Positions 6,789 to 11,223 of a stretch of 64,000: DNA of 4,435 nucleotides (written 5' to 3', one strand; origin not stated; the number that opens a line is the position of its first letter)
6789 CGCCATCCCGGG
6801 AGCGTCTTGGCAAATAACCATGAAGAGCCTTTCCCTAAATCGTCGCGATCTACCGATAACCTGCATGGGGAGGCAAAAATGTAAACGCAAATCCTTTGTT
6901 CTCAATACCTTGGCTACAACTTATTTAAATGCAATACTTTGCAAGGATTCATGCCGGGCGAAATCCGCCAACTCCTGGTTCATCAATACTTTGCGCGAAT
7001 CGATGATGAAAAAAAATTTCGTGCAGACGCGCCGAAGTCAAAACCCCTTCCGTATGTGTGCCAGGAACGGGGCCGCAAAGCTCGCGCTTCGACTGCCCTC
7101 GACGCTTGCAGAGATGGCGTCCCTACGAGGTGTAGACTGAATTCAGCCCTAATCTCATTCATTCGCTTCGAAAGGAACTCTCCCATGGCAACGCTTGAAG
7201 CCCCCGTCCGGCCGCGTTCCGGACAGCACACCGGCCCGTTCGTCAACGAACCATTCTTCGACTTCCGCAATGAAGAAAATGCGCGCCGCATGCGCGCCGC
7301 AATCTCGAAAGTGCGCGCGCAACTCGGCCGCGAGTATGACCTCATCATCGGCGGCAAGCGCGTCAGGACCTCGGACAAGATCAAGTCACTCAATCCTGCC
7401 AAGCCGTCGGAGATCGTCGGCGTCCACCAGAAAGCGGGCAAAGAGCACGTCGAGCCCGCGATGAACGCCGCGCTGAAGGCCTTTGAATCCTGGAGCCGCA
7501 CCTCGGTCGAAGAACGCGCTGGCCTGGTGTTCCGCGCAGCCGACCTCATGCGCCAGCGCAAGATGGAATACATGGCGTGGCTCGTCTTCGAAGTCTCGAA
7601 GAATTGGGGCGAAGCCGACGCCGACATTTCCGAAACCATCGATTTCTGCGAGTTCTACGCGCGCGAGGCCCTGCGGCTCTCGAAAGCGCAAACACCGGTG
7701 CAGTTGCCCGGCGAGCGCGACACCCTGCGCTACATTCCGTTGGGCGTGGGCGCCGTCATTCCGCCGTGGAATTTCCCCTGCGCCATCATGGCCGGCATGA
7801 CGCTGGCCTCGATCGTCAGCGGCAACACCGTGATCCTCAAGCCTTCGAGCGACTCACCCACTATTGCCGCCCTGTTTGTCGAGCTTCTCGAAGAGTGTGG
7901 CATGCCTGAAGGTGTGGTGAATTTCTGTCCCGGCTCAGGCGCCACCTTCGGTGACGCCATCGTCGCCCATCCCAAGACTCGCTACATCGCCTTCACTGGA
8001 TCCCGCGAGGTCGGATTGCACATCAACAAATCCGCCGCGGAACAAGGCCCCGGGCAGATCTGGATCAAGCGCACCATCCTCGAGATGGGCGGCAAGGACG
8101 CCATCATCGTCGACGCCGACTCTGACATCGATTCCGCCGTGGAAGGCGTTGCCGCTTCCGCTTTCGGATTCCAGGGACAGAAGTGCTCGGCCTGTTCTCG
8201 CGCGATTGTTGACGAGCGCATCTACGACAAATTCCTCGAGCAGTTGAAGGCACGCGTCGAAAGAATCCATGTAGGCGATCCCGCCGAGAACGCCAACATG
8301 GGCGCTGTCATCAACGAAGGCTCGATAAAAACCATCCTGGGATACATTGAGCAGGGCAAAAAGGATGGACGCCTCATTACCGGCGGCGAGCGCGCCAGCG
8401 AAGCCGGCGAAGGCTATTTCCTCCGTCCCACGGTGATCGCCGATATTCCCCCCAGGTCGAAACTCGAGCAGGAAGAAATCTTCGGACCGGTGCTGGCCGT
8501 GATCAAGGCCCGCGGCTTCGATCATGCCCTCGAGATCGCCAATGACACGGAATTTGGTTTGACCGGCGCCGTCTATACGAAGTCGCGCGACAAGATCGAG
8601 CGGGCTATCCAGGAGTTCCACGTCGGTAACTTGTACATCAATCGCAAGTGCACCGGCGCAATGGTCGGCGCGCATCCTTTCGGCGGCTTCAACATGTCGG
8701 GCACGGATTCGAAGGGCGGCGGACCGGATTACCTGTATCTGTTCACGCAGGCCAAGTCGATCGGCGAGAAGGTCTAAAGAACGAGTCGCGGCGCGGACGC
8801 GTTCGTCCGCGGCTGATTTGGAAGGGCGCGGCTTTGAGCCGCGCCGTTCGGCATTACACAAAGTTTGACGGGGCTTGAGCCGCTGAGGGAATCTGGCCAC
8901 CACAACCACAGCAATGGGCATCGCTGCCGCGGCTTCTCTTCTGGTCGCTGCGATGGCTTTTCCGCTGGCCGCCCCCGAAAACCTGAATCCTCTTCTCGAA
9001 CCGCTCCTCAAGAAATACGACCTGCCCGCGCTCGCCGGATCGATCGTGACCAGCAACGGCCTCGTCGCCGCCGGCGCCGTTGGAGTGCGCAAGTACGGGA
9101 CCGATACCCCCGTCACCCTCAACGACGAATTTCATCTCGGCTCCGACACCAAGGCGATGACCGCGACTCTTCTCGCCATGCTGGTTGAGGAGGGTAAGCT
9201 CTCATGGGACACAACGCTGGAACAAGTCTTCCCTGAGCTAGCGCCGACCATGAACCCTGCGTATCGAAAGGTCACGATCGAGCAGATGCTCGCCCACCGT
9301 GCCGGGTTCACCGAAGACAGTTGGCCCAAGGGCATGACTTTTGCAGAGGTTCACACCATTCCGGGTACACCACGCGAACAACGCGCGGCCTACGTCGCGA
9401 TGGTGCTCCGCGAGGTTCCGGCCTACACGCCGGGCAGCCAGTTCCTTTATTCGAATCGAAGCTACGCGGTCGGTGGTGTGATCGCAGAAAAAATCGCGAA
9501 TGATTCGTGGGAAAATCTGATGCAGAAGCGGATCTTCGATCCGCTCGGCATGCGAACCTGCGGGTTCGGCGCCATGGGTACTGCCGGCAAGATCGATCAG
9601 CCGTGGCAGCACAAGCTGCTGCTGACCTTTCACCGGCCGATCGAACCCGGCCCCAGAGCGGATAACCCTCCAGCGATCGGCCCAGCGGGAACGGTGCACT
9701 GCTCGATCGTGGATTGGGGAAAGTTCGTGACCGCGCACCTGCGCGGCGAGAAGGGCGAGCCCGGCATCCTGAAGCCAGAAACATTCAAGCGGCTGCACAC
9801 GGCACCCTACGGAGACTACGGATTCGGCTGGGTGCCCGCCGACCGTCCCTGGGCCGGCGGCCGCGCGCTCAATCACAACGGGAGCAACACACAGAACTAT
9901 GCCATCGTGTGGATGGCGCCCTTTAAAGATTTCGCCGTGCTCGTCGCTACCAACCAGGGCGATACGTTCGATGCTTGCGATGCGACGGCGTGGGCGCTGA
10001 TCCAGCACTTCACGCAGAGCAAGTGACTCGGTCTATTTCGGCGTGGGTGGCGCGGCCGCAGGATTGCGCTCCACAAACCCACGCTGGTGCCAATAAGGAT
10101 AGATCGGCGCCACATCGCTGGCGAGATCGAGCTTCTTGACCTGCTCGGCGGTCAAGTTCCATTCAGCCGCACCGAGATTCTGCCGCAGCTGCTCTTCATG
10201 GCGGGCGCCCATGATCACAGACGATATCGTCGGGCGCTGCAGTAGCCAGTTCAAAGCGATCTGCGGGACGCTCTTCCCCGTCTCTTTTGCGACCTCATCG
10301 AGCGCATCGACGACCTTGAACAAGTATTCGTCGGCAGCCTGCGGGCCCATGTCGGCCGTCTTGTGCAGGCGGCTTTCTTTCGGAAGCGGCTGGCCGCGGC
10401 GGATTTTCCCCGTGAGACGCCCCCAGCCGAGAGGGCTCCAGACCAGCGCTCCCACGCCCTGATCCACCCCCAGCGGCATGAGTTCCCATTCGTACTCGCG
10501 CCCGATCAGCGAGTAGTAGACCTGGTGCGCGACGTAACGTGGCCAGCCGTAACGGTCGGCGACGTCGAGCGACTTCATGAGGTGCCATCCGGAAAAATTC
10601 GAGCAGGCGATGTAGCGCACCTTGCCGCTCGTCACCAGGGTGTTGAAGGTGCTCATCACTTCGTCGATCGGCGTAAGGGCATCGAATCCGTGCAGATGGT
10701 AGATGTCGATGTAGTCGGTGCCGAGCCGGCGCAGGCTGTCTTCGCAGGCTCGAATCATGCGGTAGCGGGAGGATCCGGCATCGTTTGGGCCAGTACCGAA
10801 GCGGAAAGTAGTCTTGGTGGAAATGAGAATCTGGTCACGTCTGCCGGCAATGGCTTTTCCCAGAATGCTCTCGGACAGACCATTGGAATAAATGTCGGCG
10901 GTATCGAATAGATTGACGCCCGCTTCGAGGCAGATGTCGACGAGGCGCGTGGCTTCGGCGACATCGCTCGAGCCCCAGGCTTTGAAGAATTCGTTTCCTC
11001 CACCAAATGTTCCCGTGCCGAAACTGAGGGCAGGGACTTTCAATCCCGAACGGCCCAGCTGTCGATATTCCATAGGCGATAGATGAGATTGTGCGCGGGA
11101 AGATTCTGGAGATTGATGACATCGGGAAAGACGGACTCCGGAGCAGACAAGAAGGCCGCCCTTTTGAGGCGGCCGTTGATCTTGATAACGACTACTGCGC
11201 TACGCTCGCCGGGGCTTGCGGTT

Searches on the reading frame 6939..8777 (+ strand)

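Call 83: search_protein_families(library=pfam, proteins=[window:6939-8777:+], max_evalue=0.00001)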
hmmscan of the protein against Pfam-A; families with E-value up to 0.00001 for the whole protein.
window:6939-8777:+ (612 aa): 1 family
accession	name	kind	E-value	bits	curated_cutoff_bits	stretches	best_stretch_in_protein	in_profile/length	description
PF00171.27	Aldedh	-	1.5e-148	495.6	23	1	145-608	6-461/461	Aldehyde dehydrogenase family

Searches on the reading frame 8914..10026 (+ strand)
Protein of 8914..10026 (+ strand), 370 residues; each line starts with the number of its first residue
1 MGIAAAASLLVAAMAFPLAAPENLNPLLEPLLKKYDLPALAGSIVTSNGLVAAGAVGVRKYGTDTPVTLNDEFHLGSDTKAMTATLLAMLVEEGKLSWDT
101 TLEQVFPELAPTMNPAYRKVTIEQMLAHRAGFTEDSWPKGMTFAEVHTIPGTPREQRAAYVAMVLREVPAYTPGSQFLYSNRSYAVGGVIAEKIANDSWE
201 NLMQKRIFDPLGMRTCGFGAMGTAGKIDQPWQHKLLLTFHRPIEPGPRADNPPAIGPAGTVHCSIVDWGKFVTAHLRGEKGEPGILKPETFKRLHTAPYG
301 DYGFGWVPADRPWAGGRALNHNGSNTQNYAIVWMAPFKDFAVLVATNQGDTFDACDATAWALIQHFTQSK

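Call 83: search_protein_families(library=pfam, proteins=[window:8914-10026:+], max_evalue=0.00001)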
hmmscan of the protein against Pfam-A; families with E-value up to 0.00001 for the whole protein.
window:8914-10026:+ (370 aa): 1 family
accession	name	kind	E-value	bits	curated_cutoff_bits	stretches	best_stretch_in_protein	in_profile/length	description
PF00144.29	Beta-lactamase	-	1e-45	156.8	27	1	27-358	4-321/329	Beta-lactamase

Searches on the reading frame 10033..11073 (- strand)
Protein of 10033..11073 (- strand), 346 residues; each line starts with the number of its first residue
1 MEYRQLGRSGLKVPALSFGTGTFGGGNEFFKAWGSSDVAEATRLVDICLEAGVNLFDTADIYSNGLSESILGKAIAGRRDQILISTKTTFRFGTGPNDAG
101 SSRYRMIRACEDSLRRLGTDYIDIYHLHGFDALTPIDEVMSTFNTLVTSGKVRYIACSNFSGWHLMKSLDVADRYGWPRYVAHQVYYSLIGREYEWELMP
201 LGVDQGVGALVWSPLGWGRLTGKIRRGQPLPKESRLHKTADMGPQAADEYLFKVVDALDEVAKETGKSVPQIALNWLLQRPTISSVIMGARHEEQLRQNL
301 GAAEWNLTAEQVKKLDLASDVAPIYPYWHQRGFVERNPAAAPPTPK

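Call 83: search_protein_families(library=pfam, proteins=[window:10033-11073:-], max_evalue=0.00001)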
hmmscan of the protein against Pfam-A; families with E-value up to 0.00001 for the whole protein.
window:10033-11073:- (346 aa): 1 family
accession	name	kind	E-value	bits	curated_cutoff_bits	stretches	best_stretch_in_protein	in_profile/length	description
PF00248.27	Aldo_ket_red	-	1.8e-68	231.2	24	1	16-316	2-287/291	Aldo/keto reductase family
